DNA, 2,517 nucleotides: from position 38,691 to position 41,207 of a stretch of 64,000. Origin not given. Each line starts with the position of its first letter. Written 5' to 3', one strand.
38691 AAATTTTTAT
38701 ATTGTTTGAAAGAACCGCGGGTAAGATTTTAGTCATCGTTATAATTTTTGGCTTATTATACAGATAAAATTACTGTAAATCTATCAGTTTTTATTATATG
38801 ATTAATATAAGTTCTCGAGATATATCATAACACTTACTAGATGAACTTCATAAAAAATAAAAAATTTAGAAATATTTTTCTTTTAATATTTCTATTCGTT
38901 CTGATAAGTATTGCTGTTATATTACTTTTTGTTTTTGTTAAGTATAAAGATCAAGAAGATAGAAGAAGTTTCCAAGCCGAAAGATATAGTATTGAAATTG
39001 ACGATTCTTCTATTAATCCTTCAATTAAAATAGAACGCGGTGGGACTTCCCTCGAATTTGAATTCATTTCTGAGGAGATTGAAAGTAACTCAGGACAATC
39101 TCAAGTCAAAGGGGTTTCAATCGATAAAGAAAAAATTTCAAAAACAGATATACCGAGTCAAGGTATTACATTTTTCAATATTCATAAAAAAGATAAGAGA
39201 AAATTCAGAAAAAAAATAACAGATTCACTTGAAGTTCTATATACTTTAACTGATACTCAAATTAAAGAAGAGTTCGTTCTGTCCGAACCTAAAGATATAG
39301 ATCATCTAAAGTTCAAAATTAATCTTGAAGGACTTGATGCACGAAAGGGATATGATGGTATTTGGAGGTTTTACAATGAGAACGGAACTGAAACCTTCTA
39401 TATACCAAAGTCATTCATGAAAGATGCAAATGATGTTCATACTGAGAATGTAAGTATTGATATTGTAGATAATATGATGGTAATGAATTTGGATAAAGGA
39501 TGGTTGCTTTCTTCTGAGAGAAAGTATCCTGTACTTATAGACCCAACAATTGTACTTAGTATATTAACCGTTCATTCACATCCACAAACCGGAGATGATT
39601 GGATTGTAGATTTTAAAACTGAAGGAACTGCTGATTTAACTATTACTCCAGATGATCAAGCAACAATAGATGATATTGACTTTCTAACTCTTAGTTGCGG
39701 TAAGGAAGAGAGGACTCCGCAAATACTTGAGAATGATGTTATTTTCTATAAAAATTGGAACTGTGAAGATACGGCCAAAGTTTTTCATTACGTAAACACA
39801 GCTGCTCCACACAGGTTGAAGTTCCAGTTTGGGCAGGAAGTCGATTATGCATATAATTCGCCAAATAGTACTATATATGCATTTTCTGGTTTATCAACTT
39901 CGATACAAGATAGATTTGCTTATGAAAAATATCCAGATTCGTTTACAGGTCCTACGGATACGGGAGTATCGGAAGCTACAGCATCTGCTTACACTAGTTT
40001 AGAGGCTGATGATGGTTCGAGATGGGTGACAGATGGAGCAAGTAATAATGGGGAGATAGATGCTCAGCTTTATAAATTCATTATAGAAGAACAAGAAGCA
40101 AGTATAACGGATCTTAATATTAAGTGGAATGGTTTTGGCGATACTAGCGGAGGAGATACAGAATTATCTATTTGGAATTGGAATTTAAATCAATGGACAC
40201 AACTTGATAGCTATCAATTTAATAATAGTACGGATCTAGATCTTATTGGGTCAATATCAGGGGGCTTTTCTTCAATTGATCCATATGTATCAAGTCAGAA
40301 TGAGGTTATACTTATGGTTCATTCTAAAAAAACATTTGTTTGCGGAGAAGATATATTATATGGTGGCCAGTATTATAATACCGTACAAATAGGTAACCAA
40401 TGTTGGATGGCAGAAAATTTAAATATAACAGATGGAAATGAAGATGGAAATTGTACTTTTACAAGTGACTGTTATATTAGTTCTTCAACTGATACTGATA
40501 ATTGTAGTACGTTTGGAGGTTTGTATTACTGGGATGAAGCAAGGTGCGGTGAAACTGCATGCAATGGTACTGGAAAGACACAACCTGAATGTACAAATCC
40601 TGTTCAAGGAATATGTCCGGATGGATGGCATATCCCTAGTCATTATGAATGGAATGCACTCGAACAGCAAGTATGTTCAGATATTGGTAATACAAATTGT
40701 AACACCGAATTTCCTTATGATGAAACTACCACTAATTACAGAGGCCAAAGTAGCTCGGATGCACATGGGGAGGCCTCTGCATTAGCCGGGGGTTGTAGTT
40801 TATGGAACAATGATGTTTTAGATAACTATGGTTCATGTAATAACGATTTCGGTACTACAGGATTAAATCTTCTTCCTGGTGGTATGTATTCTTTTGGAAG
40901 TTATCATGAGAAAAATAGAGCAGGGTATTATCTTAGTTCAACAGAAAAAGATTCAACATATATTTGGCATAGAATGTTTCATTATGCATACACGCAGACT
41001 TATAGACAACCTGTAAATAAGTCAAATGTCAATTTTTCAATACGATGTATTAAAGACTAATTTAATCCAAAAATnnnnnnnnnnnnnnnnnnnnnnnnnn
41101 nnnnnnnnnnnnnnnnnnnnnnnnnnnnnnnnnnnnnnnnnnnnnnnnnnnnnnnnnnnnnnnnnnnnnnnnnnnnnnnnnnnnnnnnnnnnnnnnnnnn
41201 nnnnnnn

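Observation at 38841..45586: Two adjacent giant Cys-rich secreted proteins: a Fib_succ_major-domain protein and a 1503-aa Myxococcus-repeat/TSP3-motif protein with a C-terminal TM anchor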

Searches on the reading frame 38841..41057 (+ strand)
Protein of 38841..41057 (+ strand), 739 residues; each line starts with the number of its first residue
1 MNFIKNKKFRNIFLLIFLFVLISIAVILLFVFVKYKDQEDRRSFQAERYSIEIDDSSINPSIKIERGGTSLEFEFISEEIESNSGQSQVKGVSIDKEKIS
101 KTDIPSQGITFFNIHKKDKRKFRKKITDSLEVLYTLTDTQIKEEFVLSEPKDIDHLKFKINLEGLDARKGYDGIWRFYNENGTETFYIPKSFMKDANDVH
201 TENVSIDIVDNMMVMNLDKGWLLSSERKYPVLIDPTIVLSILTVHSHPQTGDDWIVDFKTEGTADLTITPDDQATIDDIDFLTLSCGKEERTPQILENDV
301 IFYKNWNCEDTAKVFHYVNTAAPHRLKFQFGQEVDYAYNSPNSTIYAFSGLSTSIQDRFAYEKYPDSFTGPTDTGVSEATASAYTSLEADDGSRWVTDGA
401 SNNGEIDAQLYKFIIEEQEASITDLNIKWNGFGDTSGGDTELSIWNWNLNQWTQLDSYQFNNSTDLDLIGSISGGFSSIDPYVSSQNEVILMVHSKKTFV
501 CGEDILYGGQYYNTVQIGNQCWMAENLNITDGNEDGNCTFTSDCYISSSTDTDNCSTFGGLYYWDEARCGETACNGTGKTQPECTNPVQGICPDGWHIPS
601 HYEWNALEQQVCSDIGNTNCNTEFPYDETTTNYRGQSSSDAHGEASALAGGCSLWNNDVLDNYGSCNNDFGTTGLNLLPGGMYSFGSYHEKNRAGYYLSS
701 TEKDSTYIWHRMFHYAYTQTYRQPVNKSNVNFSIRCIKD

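Call 3: search_protein_families(library=pfam, proteins=[window:38841-41057:+], max_evalue=0.1)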
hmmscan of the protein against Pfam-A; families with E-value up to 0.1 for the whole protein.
window:38841-41057:+ (739 aa): 2 families
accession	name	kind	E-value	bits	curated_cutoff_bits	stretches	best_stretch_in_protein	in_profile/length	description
PF09603.15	Fib_succ_major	-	1.1e-27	97.9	33.9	1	515-738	1-187/187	Fibrobacter succinogenes major domain (Fib_succ_major)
PF14741.12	GH114_assoc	-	0.0073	16.9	22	1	417-497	36-117/126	N-terminal glycosyl-hydrolase-114-associated domain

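Call 4: search_protein_families(library=ncbifam, proteins=[window:38841-41057:+], max_evalue=0.1)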
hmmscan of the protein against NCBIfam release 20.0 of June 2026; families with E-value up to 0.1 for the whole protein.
window:38841-41057:+ (739 aa): 1 family
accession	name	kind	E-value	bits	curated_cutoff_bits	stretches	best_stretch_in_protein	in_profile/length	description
TIGR02145.1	Fib_succ_major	domain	4.7e-25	89.3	41.65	1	509-739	8-176/176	FISUMP domain-containing protein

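Call 13: find_homologous_proteins(query=window:38841-41057:+, max_evalue=0.00001)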
Query window:38841-41057:+ (739 aa): 35 proteins with E <= 0.00001 among 8000 candidates.
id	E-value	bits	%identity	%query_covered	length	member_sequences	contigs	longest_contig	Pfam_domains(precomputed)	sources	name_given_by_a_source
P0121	0.0e+0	1732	100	100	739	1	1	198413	PF09603.16,PF27237.1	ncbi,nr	ncbi:hypothetical protein GF362_02860 [Candidatus Dojkabacteria bacterium]|nr:hypothetical protein [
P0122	1.4e-150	521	45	81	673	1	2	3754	PF09603.16,PF27237.1,PF14741.12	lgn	-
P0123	2.4e-104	368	42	52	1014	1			PF09603.16,PF27237.1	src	-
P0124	1.7e-103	366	42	52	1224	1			PF09603.16,PF27237.1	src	-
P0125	9.4e-101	357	47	46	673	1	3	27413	PF27237.1,PF14741.12,PF07603.18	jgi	jgi:hypothetical protein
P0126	1.7e-96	343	46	48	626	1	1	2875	PF27237.1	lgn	-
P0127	4.9e-89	318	35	84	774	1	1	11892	PF27237.1,PF07603.18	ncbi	-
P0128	6.8e-84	301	42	45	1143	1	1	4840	PF27237.1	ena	-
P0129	4.8e-76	275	50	32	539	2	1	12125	PF09603.16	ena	-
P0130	1.3e-71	260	43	45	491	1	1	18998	-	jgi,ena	-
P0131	7.7e-70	254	52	31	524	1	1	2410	-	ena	-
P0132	2.7e-67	246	48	35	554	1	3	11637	PF27237.1,PF14741.12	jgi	-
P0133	2.8e-62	229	51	27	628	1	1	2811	PF25788.3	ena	-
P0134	2.1e-61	226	45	35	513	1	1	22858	PF07603.18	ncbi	-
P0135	9.8e-59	218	64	14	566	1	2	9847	PF09603.16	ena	-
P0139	2.3e-43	167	33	44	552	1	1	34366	-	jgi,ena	-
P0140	1.2e-41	161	32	52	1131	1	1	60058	-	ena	-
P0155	3.7e-24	103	50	14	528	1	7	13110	PF10102.15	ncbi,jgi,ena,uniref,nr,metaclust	ncbi:MAG: hypothetical protein A2427_03865 [Candidatus Nealsonbacteria bacterium RIFOXYC1_FULL_40_7]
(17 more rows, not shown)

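Call 14: find_encoding_contigs(protein=P0121, flank=10000, max_places=4)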
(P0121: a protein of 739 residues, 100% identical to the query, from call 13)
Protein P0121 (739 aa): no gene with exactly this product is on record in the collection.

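Call 18: find_encoding_contigs(protein=P0125, flank=8000, max_places=2)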
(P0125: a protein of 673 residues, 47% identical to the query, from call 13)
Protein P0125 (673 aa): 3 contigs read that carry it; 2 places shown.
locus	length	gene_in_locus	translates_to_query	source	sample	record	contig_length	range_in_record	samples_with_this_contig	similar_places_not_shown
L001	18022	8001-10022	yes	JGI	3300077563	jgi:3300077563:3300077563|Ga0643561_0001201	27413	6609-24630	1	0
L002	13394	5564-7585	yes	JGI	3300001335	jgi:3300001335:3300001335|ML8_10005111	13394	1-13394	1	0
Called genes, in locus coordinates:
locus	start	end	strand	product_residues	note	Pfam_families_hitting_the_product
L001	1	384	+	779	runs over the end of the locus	-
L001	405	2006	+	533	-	PF00404:Dockerin_1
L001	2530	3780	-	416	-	PF08308:PEGA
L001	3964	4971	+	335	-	PF06723:MreB_Mbl, PF00022:Actin (weak), PF00012:HSP70, PF14450:FtsA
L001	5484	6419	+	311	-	PF00535:Glycos_transf_2, PF13641:Glyco_tranf_2_3, PF13632:Glyco_trans_2_3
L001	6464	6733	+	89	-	PF00376:MerR, PF12728:HTH_17, PF13411:MerR_1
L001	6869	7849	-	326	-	PF00389:2-Hacid_dh, PF00107:ADH_zinc_N (faint), PF02826:2-Hacid_dh_C, PF03446:NAD_binding_2 (faint), PF07991:KARI_N (weak)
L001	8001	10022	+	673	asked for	PF27237:AF_1625_C, PF14741:GH114_assoc (weak), PF07603:Lcl_C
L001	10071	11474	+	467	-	PF09603:Fib_succ_major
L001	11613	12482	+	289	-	PF02481:DNA_processg_A, PF17782:WHD_DprA (faint)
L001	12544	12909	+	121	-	PF05635:23S_rRNA_IVP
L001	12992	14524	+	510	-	PF13541:ChlI, PF05362:Lon_C (weak), PF00158:Sigma54_activat (faint), PF00493:MCM (faint), PF01078:Mg_chelatase, PF07728:AAA_5 (faint), PF13335:Mg_chelatase_C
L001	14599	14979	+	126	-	PF08378:NERD (weak), PF02021:UPF0102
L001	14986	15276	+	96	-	-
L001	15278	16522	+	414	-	PF04932:Wzy_C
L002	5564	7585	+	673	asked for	PF27237:AF_1625_C, PF14741:GH114_assoc (weak), PF07603:Lcl_C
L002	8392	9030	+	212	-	PF09603:Fib_succ_major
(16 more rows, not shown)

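Call 19: find_encoding_contigs(protein=P0127, flank=8000, max_places=2)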
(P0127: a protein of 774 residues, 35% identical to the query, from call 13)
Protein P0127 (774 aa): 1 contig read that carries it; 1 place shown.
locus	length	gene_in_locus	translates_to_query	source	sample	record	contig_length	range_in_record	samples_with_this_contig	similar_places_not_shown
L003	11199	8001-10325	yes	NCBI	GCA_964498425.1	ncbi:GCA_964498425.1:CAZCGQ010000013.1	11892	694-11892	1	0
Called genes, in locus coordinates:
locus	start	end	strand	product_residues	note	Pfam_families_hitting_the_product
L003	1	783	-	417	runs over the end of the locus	PF08308:PEGA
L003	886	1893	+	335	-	PF06723:MreB_Mbl, PF00022:Actin (faint), PF00012:HSP70, PF14450:FtsA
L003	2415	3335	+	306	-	PF00535:Glycos_transf_2, PF13641:Glyco_tranf_2_3, PF13632:Glyco_trans_2_3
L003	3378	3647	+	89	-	PF00376:MerR, PF12728:HTH_17, PF13411:MerR_1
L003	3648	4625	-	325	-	PF00389:2-Hacid_dh, PF03446:NAD_binding_2 (faint), PF03807:F420_oxidored (faint), PF02826:2-Hacid_dh_C, PF07991:KARI_N (weak)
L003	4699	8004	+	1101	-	-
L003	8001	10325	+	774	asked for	PF27237:AF_1625_C, PF07603:Lcl_C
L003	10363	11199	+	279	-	?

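Call 51: predict_structure(alignment_id=A2)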
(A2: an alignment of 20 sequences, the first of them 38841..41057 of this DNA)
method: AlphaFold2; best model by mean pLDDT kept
length: 739 residues; sequences in the alignment: 20
mean_pLDDT: 58.6   pTM: 0.33
mean pLDDT of the five models: 58.6, 58.6, 56.5, 55.0, 53.3
residues with pLDDT >= 90: 33; 70-90: 199; 50-70: 251; < 50: 256
segments of 3 or more residues with pLDDT < 50: 1-4, 41-118, 340-346, 354-369, 371-386, 389-393, 398-405, 483-485, 497-499, 531-539, 546-551, 569-589, 624-694
pLDDT, mean of each block of 10 residues (from residue 1): 52 80 87 68 34 29 25 25 24 25 28 44 73 64 78 78 80 78 73 83 84 84 89 68 56 78 84 82 93 92 89 85 75 67 46 48 43 45 48 48 49 56 58 57 66 69 57 53 55 57 65 68 66 44 48 51 58 40 43 70 69 60 43 35 32 30 29 36 34 52 62 55 66 70
secondary structure, 60 per line:
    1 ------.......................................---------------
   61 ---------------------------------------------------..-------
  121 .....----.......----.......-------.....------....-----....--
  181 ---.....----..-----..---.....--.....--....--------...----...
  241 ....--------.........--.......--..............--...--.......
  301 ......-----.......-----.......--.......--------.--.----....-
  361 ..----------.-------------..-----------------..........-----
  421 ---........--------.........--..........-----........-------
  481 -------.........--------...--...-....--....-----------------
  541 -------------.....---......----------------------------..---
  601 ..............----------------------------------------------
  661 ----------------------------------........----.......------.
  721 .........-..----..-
elements in order (helices of 4 or more, strands of 3 or more residues): H7-45 E121-125 E130-136 E141-147 E155-159 E166-169 E175-178 E184-188 E205-209 E212-216 H219-222 E231-233 E238-244 E253-261 E264-270 H273-278 E279-286 E289-291 E294-296 E300-306 E312-318 E324-330 E333-339 E356-359 E406-415 E424-431 E440-448 E451-460 E466-473 E488-496 E505-507 E510-512 E514-517 E520-523 H554-558 H564-567 H601-614 E695-702 E707-713 E720-726

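Call 55: fold_search(model_id=the predicted structure, library=pdb)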
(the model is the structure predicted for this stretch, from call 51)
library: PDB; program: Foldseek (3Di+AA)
matches with E <= 10: 1730; with E <= 0.001: 4
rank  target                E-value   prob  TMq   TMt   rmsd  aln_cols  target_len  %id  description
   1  8ziy_A                3.9e-04  0.51  0.09  0.10  22.1       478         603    8  trypsinogen-EP-E574A (released 2025-05-21)
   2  2zs6_B                4.1e-04  0.60  0.10  0.15  20.9       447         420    9  HA3 subcomponent of botulinum type C progenitor toxin (released 2008-09-16)
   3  6lxh_A                5.7e-04  0.85  0.09  0.18  21.5       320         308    9  Staphylococcus aureus surface protein-sdrc (released 2020-04-22)
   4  2xhn_A                6.0e-04  0.57  0.11  0.15  21.9       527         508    9  Rhamnogalacturonan lyase from Aspergillus aculeatus K150A active site mutant (released 2010-09-29)
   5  3njx                  1.6e-03  0.47  0.11  0.15  21.9       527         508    8  Rhamnogalacturonan Lyase from Aspergillus aculeatus mutant H210A (released 2010-10-06)
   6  8h3u_A                1.7e-03  0.33  0.08  0.10  24.5       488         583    8  Inhibitor-bound EP, polyA model (released 2022-11-23)
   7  9l3v_A                2.8e-03  0.47  0.08  0.13  25.9       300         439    8  structure of WEEV strain 71V1658 virus-like particle(3-fold region) (released 2025-08-27)
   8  3pvm_A                3.3e-03  0.23  0.10  0.06  26.4       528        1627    9  Structure of Complement C5 in Complex with CVF (released 2011-01-19)
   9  2l3b_MODEL_1_A        3.7e-03  1.00  0.10  0.45   6.6       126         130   12  Solution NMR structure of the BT_0084 lipoprotein from Bacteroides thetaiotaomicron, Northeast Structural Geno (released 2010-11-10)
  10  4e0s_A                3.7e-03  0.25  0.10  0.06  22.9       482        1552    9  Crystal Structure of C5b-6 (released 2012-04-18)
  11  2xtl_A                4.1e-03  0.75  0.09  0.13  20.5       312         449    7  Structure of the major pilus backbone protein from Streptococcus Agalactiae (released 2011-07-06)
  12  8zj4_A                4.1e-03  0.28  0.09  0.11  22.1       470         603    8  trypsinogen-EP-N619A (released 2025-05-21)
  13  8eeu_E                4.3e-03  0.44  0.08  0.14  25.3       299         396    7  Venezuelan equine encephalitis virus-like particle in complex with Fab SKT05 (released 2023-07-19)
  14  8hmc_B                5.1e-03  0.28  0.06  0.04  18.9       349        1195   11  base module state 1 of Tetrahymena IFT-A (released 2023-06-14)
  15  7q5z                  5.1e-03  0.11  0.07  0.05  24.6       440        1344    7  Cryo-EM structure of native human A2ML1 (released 2022-04-20)
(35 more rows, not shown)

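Call 56: search_solved_structures(query=window:38841-41057:+, max_evalue=1)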
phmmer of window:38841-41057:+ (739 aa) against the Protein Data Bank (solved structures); distinct sequences matched with E-value up to 1: 0.

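Call 73: find_encoding_contigs(protein=P0140, flank=6000, max_places=1)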
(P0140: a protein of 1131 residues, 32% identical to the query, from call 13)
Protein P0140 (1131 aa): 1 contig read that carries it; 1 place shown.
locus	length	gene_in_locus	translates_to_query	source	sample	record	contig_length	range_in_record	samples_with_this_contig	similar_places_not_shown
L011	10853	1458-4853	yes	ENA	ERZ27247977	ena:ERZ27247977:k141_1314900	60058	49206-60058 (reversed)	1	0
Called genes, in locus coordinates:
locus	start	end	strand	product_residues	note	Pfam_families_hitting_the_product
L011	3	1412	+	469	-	?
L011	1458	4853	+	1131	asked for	-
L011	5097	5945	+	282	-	-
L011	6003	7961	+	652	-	-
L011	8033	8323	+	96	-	PF01541:GIY-YIG, PF10544:T5orf172 (weak)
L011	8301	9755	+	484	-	PF04932:Wzy_C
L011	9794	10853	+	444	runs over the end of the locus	PF27218:MJ0043_C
